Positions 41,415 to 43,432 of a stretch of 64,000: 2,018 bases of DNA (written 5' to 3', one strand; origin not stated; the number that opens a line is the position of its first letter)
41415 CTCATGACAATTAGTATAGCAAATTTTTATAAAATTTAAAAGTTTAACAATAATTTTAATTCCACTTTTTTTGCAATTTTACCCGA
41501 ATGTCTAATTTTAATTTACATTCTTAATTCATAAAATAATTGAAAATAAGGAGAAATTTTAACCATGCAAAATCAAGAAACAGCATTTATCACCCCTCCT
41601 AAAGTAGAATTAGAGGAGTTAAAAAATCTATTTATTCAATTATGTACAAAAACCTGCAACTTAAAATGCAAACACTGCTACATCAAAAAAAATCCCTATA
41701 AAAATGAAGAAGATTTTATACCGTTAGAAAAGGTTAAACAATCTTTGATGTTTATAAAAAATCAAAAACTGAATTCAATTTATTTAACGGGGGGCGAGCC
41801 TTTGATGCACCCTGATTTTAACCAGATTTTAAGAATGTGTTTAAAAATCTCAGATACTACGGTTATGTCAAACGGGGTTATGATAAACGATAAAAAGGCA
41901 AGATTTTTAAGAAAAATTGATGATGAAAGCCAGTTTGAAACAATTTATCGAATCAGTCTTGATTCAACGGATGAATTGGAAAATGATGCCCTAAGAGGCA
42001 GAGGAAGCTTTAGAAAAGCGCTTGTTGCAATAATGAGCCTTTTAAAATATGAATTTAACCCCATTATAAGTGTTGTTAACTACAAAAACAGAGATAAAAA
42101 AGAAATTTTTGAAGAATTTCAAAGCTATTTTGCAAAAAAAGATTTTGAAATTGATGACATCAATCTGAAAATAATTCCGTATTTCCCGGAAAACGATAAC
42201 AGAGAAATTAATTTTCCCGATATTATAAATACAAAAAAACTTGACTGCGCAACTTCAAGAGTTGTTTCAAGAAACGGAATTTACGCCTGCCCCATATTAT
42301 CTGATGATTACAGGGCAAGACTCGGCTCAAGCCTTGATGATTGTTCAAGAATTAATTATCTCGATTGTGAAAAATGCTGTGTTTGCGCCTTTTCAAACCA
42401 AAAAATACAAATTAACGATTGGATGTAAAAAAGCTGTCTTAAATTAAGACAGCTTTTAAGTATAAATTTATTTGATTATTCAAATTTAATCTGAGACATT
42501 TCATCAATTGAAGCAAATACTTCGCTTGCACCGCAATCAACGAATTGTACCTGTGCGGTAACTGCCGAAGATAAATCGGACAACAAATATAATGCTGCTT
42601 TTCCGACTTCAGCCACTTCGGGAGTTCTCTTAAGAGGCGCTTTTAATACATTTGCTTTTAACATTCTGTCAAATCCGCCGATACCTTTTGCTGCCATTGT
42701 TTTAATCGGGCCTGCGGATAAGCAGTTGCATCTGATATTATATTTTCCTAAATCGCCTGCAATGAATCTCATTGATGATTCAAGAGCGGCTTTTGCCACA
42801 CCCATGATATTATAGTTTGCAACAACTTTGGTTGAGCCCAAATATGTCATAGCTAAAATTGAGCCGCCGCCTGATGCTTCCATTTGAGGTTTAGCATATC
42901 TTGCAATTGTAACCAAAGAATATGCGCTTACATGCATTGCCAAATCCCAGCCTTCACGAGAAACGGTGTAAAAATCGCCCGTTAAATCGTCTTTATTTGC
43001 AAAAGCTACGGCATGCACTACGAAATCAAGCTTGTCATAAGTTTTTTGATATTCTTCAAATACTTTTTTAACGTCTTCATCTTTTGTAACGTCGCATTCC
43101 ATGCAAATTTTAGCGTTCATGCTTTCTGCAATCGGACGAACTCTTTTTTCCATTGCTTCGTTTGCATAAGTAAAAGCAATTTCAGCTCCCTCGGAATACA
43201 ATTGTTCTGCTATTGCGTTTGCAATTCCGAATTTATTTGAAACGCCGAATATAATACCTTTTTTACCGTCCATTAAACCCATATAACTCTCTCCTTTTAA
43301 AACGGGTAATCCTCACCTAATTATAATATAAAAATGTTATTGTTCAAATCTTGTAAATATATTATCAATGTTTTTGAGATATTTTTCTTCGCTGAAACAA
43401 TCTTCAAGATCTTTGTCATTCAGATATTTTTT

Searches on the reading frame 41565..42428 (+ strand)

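Call 84: search_protein_families(library=pfam, proteins=[window:41565-42428:+], max_evalue=0.00001)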
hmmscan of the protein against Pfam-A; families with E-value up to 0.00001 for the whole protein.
window:41565-42428:+ (287 aa): 2 families
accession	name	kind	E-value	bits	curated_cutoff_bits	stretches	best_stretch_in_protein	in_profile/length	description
PF04055.27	Radical_SAM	-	2e-19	70.8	29.5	1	28-169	4-144/166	Radical SAM superfamily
PF13353.11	Fer4_12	-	1.1e-08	36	22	1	27-108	11-90/137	4Fe-4S single cluster domain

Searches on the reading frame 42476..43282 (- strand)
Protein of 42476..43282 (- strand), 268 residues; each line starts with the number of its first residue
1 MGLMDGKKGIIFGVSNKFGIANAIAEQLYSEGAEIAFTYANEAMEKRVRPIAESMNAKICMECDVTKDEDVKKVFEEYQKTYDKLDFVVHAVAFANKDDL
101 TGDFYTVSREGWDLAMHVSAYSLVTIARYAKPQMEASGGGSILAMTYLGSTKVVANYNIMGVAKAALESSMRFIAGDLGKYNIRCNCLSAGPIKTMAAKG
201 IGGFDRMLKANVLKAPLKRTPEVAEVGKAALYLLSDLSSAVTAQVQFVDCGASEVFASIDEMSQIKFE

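Call 84: search_protein_families(library=pfam, proteins=[window:42476-43282:-], max_evalue=0.00001)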
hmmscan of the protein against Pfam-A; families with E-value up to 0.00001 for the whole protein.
window:42476-43282:- (268 aa): 2 families
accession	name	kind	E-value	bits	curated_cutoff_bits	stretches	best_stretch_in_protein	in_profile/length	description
PF13561.12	adh_short_C2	-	1.8e-81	273.6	27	1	13-252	1-235/236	Enoyl-(Acyl carrier protein) reductase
PF00106.31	adh_short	-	2.3e-24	86.4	26.6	1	19-199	11-188/195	short chain dehydrogenase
